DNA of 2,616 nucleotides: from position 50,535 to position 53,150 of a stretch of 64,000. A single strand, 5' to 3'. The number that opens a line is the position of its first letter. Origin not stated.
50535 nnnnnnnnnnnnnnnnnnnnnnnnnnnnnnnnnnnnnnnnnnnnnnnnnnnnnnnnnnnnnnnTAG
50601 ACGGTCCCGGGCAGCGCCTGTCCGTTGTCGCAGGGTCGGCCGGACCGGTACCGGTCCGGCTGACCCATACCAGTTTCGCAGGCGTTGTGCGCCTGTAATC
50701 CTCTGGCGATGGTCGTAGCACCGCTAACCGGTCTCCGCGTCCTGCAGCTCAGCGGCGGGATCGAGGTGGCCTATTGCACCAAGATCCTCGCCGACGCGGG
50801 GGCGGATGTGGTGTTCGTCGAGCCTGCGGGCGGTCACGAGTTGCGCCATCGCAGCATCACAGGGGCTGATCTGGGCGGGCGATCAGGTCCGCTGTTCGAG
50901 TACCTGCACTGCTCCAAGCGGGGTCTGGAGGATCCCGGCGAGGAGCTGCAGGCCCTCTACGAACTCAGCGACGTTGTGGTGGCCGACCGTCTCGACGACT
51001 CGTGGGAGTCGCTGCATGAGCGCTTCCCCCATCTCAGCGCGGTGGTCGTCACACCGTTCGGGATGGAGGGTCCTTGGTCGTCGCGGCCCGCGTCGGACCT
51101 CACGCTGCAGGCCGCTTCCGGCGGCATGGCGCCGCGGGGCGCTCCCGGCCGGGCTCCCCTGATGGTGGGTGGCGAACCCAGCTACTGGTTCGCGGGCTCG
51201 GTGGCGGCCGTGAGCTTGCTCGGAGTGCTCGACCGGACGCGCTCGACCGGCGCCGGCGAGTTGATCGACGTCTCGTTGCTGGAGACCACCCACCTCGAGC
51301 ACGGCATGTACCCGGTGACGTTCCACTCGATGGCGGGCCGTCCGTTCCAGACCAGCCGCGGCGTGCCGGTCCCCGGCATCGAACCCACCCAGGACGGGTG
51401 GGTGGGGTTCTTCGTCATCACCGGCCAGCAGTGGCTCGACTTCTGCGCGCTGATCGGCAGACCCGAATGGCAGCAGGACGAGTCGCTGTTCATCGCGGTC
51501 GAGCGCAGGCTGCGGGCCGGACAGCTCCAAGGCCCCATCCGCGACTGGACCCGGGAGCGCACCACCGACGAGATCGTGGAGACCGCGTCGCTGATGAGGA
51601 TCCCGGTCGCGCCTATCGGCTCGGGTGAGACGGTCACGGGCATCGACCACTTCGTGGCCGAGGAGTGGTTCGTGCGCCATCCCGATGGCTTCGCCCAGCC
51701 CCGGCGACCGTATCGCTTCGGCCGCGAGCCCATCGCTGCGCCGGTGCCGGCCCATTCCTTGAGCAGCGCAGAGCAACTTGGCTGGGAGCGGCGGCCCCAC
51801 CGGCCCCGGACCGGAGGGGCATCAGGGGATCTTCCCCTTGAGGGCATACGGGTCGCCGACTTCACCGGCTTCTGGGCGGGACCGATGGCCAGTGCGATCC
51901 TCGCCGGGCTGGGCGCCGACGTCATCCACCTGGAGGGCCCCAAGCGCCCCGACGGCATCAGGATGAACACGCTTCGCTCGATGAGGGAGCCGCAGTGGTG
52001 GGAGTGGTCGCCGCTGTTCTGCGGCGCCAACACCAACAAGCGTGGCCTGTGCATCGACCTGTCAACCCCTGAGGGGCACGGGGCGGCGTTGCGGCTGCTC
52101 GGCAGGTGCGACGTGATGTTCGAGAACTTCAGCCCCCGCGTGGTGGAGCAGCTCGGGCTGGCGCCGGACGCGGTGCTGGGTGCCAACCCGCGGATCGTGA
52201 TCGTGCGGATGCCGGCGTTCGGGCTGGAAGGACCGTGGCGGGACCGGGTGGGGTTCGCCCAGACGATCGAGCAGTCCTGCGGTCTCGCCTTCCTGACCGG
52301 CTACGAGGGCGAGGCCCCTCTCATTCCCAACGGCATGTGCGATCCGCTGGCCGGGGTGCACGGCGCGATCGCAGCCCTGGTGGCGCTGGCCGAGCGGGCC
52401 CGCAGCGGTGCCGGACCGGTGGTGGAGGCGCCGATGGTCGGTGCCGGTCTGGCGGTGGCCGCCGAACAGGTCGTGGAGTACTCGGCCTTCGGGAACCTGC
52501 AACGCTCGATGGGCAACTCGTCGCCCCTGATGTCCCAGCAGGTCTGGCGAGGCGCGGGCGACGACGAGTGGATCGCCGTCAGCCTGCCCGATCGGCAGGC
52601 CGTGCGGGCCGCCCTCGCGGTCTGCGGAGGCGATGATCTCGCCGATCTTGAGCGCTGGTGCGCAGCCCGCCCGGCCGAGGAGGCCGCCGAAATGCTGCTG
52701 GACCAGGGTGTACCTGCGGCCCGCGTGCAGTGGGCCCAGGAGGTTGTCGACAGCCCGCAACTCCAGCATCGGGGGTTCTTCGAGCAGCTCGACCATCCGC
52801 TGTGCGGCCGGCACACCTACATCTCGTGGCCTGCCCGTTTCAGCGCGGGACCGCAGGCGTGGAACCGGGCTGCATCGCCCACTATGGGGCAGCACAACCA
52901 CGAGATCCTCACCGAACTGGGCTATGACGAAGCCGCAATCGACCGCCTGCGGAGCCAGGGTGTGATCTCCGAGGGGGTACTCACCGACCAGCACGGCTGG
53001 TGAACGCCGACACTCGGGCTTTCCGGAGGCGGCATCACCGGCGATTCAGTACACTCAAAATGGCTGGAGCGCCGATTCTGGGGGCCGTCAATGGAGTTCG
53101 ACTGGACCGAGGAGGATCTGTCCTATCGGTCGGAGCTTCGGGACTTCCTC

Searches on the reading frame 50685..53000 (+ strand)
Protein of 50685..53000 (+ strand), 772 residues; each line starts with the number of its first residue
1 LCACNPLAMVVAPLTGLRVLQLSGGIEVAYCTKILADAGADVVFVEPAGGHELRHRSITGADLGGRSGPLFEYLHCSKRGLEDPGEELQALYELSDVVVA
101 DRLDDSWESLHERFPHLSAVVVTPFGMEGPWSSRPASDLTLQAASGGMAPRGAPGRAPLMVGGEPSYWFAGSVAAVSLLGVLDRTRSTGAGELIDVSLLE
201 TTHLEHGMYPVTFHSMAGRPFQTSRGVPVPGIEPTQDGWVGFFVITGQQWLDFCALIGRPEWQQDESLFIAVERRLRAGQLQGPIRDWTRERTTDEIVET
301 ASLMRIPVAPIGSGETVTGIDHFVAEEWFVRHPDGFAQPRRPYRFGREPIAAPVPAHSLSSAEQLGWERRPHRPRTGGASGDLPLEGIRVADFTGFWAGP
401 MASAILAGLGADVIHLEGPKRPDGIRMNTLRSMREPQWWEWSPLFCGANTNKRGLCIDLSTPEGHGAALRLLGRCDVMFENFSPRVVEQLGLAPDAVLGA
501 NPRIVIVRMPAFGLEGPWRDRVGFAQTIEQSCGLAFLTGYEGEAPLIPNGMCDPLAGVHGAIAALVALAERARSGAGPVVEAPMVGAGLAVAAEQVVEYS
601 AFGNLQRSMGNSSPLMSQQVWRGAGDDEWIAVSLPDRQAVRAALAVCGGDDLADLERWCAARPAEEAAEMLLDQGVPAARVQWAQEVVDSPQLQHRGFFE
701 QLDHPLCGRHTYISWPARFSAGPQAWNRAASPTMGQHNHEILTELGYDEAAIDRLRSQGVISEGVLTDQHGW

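Call 8: search_protein_families(library=pfam, proteins=[window:50685-53000:+], max_evalue=0.001)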
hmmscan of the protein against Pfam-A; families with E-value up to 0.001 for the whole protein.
window:50685-53000:+ (772 aa): 1 family
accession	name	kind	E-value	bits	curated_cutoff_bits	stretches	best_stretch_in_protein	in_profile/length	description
PF02515.22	CoA_transf_3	-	2.3e-135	451.9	23.3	2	385-738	1-366/366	CoA-transferase family III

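Call 84: search_protein_families(library=ncbifam, proteins=[window:50685-53000:+], max_evalue=1e-10)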
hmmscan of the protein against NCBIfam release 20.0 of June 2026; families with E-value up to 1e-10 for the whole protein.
window:50685-53000:+ (772 aa): 7 families
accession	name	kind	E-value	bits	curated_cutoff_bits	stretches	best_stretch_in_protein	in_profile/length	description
NF003809.0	PRK05398.1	subfamily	4e-65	220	442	2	384-590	4-206/416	formyl-CoA transferase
TIGR03253.1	oxalate_frc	equivalog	5.8e-62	209.7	504.2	2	384-591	3-206/416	formyl-CoA transferase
NF052585.1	SucGlutTfsCaiB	equivalog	1.8e-59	201.3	750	2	382-747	5-390/394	succinate--glutarate CoA-transferase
NF041294.1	Scnl_mescCoAtase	equivalog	5.7e-55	187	700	2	14-329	4-337/381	succinyl-CoA:mesaconate CoA-transferase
NF008511.0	PRK11430.1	equivalog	4.1e-36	124.9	522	1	383-618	8-238/381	CoA:oxalate CoA-transferase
NF002914.1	PRK03525.1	equivalog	2.4e-30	105.7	413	1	384-611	9-225/400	L-carnitine CoA-transferase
TIGR04253.1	mesacon_CoA_iso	equivalog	9.3e-12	44.6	725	0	655-762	292-401/403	2-methylfumaryl-CoA isomerase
